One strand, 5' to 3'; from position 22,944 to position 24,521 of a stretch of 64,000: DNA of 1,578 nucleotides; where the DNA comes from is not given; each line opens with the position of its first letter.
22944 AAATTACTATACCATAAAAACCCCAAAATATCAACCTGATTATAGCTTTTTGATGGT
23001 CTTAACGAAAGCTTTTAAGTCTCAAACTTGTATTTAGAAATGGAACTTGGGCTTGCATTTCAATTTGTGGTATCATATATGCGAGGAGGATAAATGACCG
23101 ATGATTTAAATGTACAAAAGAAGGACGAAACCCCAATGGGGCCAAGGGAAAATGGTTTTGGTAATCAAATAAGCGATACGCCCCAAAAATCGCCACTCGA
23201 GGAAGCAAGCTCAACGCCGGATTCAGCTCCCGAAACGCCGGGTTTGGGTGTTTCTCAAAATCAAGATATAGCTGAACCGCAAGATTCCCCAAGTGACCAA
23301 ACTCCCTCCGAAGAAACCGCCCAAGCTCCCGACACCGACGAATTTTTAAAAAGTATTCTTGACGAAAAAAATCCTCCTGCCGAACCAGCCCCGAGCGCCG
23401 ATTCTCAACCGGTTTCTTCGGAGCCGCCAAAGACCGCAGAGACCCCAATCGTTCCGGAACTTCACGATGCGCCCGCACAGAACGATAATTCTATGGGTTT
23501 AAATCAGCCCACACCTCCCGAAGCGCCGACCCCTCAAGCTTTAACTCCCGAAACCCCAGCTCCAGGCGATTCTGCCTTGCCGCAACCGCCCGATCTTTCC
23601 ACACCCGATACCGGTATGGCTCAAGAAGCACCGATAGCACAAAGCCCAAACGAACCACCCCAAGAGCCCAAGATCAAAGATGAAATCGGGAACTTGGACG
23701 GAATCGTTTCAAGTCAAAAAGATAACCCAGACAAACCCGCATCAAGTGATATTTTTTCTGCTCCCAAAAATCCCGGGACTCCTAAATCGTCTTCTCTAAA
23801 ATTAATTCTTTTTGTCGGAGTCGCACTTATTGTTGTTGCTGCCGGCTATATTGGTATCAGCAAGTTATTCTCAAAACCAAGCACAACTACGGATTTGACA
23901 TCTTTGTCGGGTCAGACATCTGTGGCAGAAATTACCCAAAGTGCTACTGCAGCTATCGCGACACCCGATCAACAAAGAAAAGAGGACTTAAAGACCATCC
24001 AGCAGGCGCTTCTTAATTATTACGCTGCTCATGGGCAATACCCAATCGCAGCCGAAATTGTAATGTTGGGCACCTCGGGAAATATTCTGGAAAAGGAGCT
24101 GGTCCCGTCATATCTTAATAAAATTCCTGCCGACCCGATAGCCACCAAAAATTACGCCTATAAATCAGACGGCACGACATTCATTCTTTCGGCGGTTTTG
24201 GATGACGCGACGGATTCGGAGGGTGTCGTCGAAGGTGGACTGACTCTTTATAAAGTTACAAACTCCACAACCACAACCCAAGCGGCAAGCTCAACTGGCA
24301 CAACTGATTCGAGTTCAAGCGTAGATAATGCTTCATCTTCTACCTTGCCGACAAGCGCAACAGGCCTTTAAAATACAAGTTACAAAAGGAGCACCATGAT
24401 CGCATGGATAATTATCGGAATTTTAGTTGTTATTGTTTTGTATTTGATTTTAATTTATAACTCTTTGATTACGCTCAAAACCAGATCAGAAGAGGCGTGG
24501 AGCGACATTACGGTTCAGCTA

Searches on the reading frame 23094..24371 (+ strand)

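Call 72: search_protein_families(library=pfam, proteins=[window:23094-24371:+], max_evalue=0.01)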
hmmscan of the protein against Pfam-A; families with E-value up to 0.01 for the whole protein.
window:23094-24371:+ (425 aa): 1 family
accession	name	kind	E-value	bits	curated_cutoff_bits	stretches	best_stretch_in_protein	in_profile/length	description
PF08334.16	T2SSG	-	0.00035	21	21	1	293-361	12-81/108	Type II secretion system (T2SS), protein G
